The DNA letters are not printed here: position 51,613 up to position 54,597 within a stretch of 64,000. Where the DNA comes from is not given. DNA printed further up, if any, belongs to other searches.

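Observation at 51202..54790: REC-only response regulator + 56-aa membrane protein + SSS-domain histidine kinase, with the kinase 3' end abutting IS debris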

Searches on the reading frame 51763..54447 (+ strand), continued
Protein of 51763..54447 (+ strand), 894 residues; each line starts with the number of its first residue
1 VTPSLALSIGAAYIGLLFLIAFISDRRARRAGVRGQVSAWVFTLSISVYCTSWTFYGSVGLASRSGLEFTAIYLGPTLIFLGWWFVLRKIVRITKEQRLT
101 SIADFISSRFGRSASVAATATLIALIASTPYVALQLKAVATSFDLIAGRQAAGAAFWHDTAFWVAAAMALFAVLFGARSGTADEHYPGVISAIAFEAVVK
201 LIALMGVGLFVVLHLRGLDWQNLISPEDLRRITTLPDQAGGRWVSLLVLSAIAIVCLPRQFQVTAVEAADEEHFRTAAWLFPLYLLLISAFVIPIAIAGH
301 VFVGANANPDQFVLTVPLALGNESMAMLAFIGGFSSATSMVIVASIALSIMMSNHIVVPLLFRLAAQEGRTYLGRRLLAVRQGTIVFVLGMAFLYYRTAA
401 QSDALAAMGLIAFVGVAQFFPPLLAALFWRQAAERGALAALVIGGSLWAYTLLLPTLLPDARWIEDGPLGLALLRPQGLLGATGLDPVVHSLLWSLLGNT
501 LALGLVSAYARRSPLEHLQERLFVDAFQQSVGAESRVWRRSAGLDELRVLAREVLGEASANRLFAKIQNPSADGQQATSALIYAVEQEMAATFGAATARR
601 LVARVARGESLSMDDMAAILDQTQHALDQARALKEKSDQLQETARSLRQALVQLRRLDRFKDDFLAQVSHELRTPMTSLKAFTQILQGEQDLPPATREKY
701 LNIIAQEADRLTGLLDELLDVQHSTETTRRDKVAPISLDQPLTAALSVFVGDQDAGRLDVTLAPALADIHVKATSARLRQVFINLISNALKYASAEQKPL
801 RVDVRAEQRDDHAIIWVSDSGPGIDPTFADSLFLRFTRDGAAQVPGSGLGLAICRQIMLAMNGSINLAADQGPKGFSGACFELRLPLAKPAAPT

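Call 29: search_solved_structures(query=window:51763-54447:+, max_evalue=0.01, show_alignments=2)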
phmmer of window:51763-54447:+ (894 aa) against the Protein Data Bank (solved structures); distinct sequences matched with E-value up to 0.01: 59.
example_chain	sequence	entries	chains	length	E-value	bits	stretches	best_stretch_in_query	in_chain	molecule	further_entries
10ed_A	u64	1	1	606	1.2e-67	232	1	7-457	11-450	histidine kinase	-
5uht_A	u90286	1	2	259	1.7e-30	109.1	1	650-872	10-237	Sensor histidine kinase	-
2c2a_A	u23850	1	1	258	1.8e-30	109.1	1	650-872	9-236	SENSOR HISTIDINE KINASE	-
3dge_A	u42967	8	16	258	1.8e-30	109.1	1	650-872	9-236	Sensor protein | Histidine kinase | Sensor histidine kinase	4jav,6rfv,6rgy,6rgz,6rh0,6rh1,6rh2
6azr_A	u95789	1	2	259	8.6e-30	106.8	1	650-872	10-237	Sensor histidine kinase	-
4jas_A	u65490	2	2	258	1.9e-29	105.7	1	650-872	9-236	Histidine kinase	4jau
6rh7_A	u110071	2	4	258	4.4e-29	104.5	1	650-872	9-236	Sensor histidine kinase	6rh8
7z8n_A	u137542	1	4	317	1.6e-23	86.1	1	606-882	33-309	Histidine kinase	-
6lgq_C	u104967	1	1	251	6.1e-22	80.8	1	656-887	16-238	Histidine kinase KdpD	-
6paj_A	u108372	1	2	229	5e-21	77.8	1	657-886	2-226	Sensor protein SrrB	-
5c93_A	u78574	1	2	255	1.6e-18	69.5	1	653-885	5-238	Histidine kinase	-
4u7n_A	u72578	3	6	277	1.6e-18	69.5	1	652-884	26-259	Histidine protein kinase sensor protein | Histidine kinase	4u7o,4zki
8u4x_A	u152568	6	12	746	1.8e-16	62.7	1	652-886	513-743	histidine kinase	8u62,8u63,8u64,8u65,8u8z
3jz3_A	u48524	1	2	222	3.1e-16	62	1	664-862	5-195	Sensor protein qseC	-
3a0r_A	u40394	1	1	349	3.7e-16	61.7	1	661-862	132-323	Sensor protein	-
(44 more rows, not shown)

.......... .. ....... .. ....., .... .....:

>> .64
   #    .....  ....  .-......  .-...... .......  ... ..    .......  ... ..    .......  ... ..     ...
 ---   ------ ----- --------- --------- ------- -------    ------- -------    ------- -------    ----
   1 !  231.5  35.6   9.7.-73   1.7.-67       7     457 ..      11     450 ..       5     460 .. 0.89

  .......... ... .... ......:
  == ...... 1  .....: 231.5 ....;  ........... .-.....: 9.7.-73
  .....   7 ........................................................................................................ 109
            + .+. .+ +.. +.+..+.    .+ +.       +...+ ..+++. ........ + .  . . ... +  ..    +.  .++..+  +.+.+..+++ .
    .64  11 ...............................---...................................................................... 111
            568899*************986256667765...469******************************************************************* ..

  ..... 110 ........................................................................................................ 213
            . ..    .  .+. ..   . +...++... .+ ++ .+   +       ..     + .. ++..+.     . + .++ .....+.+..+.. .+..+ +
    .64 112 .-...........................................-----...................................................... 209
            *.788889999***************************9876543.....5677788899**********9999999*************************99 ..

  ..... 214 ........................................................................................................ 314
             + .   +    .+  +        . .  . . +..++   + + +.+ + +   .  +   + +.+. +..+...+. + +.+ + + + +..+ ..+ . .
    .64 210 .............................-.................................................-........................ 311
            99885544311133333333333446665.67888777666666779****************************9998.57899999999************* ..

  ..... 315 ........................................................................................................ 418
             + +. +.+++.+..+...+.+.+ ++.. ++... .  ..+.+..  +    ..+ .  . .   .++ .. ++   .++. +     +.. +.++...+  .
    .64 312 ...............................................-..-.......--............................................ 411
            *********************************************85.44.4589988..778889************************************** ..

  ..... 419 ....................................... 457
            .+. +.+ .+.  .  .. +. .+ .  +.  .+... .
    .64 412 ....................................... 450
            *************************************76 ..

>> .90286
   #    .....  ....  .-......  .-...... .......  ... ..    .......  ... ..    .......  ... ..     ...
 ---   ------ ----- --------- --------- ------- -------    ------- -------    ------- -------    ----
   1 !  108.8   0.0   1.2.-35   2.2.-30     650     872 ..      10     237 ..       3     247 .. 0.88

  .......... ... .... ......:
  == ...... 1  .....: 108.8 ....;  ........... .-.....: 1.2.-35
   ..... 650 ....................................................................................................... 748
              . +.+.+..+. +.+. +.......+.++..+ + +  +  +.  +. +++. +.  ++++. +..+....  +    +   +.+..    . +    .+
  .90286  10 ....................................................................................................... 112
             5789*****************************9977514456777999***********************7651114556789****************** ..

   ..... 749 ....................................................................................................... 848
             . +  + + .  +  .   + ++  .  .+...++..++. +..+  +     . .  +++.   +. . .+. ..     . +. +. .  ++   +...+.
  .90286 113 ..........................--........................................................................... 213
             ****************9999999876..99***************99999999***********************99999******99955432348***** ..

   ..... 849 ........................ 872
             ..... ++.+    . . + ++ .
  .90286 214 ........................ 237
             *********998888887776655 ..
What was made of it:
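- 51763..53292 (+): Kinase residues 1-510: the 13-helix SLC5 transporter-like membrane domain. PDB sequence hit 10ed_A (CbrA SLC5-STAC) E 1.2e-67 over residues 7-457 (call 29).
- On SLC5/STAC histidine kinases (CbrA, CrbS, RpuS): PDB 10ed_A (CbrA SLC5-STAC) E 1.2e-67 over residues 7-457 (call 29).
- Closest known: CbrX-CbrA / CbrB of Pseudomonas. Same: The SLC5 domain is clearly homologous (E 1.2e-67 to the CbrA cryo-EM chain, call 29).
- Link to CbrA and CbrX: PDB 10ed_A at E 1.2e-67 (call 29).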

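Call 41: search_solved_structures(query=A4, max_evalue=10, show_alignments=3)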
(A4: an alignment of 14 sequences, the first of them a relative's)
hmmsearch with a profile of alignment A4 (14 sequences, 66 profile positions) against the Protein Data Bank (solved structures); distinct sequences matched with E-value up to 10: 1.
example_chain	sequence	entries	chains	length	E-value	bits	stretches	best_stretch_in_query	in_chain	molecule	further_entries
6jo5_1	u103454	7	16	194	1.5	11.7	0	13-39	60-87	Chlorophyll a-b binding protein, chloroplastic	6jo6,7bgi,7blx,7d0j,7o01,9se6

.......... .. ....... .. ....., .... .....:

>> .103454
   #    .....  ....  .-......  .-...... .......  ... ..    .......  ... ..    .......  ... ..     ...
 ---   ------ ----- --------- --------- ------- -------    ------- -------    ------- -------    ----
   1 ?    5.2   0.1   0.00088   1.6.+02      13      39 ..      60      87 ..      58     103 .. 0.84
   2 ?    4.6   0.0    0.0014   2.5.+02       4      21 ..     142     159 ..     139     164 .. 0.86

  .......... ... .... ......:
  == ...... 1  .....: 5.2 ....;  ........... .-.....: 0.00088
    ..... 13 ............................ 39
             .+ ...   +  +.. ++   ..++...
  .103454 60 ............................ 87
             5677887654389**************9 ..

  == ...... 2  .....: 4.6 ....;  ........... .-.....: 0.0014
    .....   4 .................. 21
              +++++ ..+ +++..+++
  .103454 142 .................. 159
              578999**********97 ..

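Call 47: search_protein_families(library=pfam, proteins=[L007:874-2316:+, L008:5078-5785:+, L074:2180-3061:+, L025:5065-5619:+, L004:3709-5283:+, L001:3719-5305:-], max_evalue=0.001)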
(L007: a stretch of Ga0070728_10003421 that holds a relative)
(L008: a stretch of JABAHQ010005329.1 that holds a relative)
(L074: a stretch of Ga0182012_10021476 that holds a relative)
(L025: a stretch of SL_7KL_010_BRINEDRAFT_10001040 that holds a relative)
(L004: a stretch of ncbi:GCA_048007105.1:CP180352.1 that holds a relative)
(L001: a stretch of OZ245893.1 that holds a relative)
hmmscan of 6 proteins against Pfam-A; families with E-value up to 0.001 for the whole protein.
L007:874-2316:+ (480 aa): 1 family
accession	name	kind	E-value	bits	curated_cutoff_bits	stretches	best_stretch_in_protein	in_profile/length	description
PF00072.30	Response_reg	-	5.2e-26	91.4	30.2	1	363-475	1-111/111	Response regulator receiver domain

L008:5078-5785:+ (235 aa): 1 family
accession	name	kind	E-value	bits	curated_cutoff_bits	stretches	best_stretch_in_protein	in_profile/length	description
PF00072.30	Response_reg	-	2.2e-23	83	30.2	1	112-221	1-108/111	Response regulator receiver domain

L074:2180-3061:+ (293 aa): 1 family
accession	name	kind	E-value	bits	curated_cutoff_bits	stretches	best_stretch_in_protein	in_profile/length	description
PF00072.30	Response_reg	-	1.6e-26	93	30.2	1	173-284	1-110/111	Response regulator receiver domain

L025:5065-5619:+ (184 aa): 1 family
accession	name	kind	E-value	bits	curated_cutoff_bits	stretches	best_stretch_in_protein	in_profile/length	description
PF00072.30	Response_reg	-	1.2e-25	90.2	30.2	1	67-178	1-110/111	Response regulator receiver domain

L004:3709-5283:+ (524 aa): 6 families
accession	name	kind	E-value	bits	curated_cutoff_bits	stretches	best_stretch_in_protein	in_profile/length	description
PF09856.14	ScfRs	-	3.6e-44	150.8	24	1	379-516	2-139/157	Short-chain fatty acyl coenzyme A regulator, C-terminal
PF01381.28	HTH_3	-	4.3e-13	49.5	23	1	12-65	2-55/55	Helix-turn-helix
PF06114.19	Peptidase_M78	-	2.1e-09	37.7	22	1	252-376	2-122/123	IrrE N-terminal-like domain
PF13560.12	HTH_31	-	4e-07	30.7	27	1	8-61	3-57/64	Helix-turn-helix domain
PF12844.13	HTH_19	-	9.6e-06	25.9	30.2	1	8-63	1-56/64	Helix-turn-helix domain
PF13413.12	HTH_25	-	6.1e-05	23.2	24.6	1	11-43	2-34/62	Helix-turn-helix domain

L001:3719-5305:- (528 aa): 6 families
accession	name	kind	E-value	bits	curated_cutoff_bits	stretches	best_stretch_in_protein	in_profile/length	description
PF01078.27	Mg_chelatase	-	1.4e-92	309.2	20.3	1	213-417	1-205/207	Magnesium chelatase, subunit ChlI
PF13541.12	ChlI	-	4.4e-41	140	27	1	45-164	1-119/121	Subunit ChlI of Mg-chelatase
PF13335.12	Mg_chelatase_C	-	3.4e-29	101.7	26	1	425-521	1-94/94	Magnesium chelatase, subunit ChlI C-terminal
PF00493.29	MCM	-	1.1e-07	31.7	23.3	1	231-369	54-172/224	MCM P-loop domain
PF07728.20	AAA_5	-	1.3e-07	32.2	22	1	237-372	2-125/139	AAA domain (dynein-related subfamily)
PF00158.32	Sigma54_activat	-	1.1e-06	28.9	20.2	1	225-369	13-142/168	Sigma-54 interaction domain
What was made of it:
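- Tried and rejected: Long upstream ORFs (184-480 aa) turned out to be start-codon over-extensions with REC only (call 47).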

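Call 55: predict_structure(alignment_id=A2)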
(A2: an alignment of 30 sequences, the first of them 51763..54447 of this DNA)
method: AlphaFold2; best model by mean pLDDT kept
length: 894 residues; sequences in the alignment: 30
mean_pLDDT: 75.4   pTM: 0.61
mean pLDDT of the five models: 75.4, 73.5, 70.6, 69.7, 67.8
residues with pLDDT >= 90: 125; 70-90: 509; 50-70: 158; < 50: 102
segments of 3 or more residues with pLDDT < 50: 181-183, 531-541, 593-597, 608-634, 639-641, 643-662, 722-730, 835-847, 891-894
pLDDT, mean of each block of 10 residues (from residue 1): 79 87 82 68 85 79 85 87 82 77 83 85 91 85 78 62 78 66 64 89 93 88 83 68 86 83 74 83 89 91 84 91 91 84 84 85 65 73 89 81 67 91 87 91 95 85 82 81 81 93 93 70 64 42 66 70 68 60 68 49 54 44 42 43 45 45 52 63 72 75 68 56 46 80 86 82 82 87 87 73 89 90 72 49 49 82 85 80 85 39
secondary structure, 60 per line:
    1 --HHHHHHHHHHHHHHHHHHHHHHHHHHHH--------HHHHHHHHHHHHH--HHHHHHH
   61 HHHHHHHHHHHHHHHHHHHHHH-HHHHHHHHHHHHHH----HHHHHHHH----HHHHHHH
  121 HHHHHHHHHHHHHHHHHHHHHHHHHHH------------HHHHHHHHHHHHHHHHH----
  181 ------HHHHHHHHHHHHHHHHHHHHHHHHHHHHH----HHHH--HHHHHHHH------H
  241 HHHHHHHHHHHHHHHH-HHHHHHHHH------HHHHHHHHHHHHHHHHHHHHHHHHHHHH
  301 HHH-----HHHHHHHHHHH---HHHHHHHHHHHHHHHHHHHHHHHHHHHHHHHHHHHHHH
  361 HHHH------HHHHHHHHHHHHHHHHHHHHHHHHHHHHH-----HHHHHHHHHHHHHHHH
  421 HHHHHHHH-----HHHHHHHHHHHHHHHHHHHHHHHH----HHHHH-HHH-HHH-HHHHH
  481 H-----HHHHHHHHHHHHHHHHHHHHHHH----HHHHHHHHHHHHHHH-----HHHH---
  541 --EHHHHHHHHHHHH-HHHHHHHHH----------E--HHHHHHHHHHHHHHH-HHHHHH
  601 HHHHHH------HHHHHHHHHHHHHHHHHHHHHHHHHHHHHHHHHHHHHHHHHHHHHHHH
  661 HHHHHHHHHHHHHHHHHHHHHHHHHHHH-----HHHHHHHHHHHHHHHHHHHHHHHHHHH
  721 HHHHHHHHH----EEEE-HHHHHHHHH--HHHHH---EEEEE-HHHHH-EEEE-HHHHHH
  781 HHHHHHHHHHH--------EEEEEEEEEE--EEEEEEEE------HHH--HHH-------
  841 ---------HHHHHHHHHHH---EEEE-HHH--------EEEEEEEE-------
elements in order (helices of 4 or more, strands of 3 or more residues): H3-30 H39-51 H54-82 H84-97 H102-109 H114-147 H160-176 H187-215 H220-223 H226-233 H240-256 H258-266 H273-303 H309-319 H323-364 H371-399 H405-428 H434-457 H462-466 H476-481 H487-509 H514-528 H534-537 H544-555 H557-565 H579-593 H595-606 H613-688 H694-729 E734-737 H739-747 H750-754 E758-762 H764-768 E770-773 H775-791 E800-809 E812-819 H850-860 E864-867 E880-887
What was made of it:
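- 51763..54447 (+): SLC5 (sodium:solute symporter)-type sensor histidine kinase, 894 aa, GTG start, no receiver domain. AF2 model with mean pLDDT 75 (call 55).
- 51763..53292 (+): Helices in the AF2 model (call 55).
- On SLC5/STAC histidine kinases (CbrA, CrbS, RpuS): The model shows a continuous helix 613-688 from the linker into DHp (call 55).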

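Call 57: fold_search(model_id=the predicted structure, library=pdb)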
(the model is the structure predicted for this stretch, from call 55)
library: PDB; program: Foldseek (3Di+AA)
matches with E <= 10: 708; with E <= 0.001: 272
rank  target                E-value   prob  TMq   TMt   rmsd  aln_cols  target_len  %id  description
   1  6rh0_B                9.7e-11  1.00  0.20  0.62   6.5       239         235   28  Revisiting pH-gated conformational switch. Complex HK853-RR468 pH 5.5 (released 2020-02-19)
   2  4jav_B                2.1e-10  1.00  0.19  0.59   8.0       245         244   28  Structural basis of a rationally rewired protein-protein interface (HK853wt and RR468mutant V13P, L14I, I17M and N21V) (released 2013-09-04)
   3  6azr_A                2.5e-10  1.00  0.20  0.61   6.5       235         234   29  Crystal structure of the T264A HK853cp-BeF3-RR468 complex (released 2017-12-27)
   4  6rgz_A                2.6e-10  1.00  0.19  0.60   6.8       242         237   30  Revisiting pH-gated conformational switch. Complex HK853-RR468 pH 6.5 (released 2020-02-19)
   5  4jav_A                2.6e-10  1.00  0.17  0.55   9.9       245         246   29  Structural basis of a rationally rewired protein-protein interface (HK853wt and RR468mutant V13P, L14I, I17M and N21V) (released 2013-09-04)
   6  6rh8_A                2.7e-10  1.00  0.20  0.60   6.6       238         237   28  Revisiting pH-gated conformational switch. Complex HK853 mutant H260A -RR468 mutant D53A pH 5.3 (released 2020-02-19)
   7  5uht_A                3.0e-10  1.00  0.20  0.61   6.5       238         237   29  Structure of the Thermotoga maritima HK853-BeF3-RR468 complex at pH 5.0 (released 2017-12-27)
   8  6rh0_A                4.4e-10  1.00  0.20  0.61   6.6       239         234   29  Revisiting pH-gated conformational switch. Complex HK853-RR468 pH 5.5 (released 2020-02-19)
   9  6rgy_B                4.4e-10  1.00  0.19  0.60   6.7       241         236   30  Revisiting pH-gated conformational switch. Complex HK853-RR468 pH 7.5 (released 2020-02-19)
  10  6rh7_B                4.6e-10  1.00  0.19  0.60   6.7       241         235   29  Revisiting pH-gated conformational switch. Complex HK853 mutant H260A -RR468 mutant D53A pH 7.5 (released 2020-02-19)
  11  3dge_A                5.0e-10  1.00  0.20  0.60   6.7       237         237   29  Structure of a histidine kinase-response regulator complex reveals insights into Two-component signaling and a novel c (released 2009-07-07)
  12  4jau                  5.4e-10  1.00  0.18  0.58   8.8       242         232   28  Structural basis of a rationally rewired protein-protein interface (HK853mutant A268V, A271G, T275M, V294T and D297E) (released 2013-09-04)
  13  6rh7_A                5.6e-10  1.00  0.20  0.60   6.9       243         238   29  Revisiting pH-gated conformational switch. Complex HK853 mutant H260A -RR468 mutant D53A pH 7.5 (released 2020-02-19)
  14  4jas_A                5.6e-10  1.00  0.19  0.58   7.0       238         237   27  Structural basis of a rationally rewired protein-protein interface (HK853mutant A268V, A271G, T275M, V294T and D297E a (released 2013-09-04)
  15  6rgy_A                6.8e-10  1.00  0.19  0.60   6.5       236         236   29  Revisiting pH-gated conformational switch. Complex HK853-RR468 pH 7.5 (released 2020-02-19)
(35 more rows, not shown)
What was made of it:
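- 51763..53292 (+): Foldseek hits to NIS and SGLT (call 57).
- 53962..54426 (+): Kinase residues 734-888: the catalytic ATP-binding domain, with N, G1 and G2 boxes intact. Foldseek and PDB hits to HK853 (calls 29, 57).
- On SLC5/STAC histidine kinases (CbrA, CrbS, RpuS): The AF2 model has the SLC5 fold, with Foldseek hits to NIS and SGLT (calls 55, 57).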
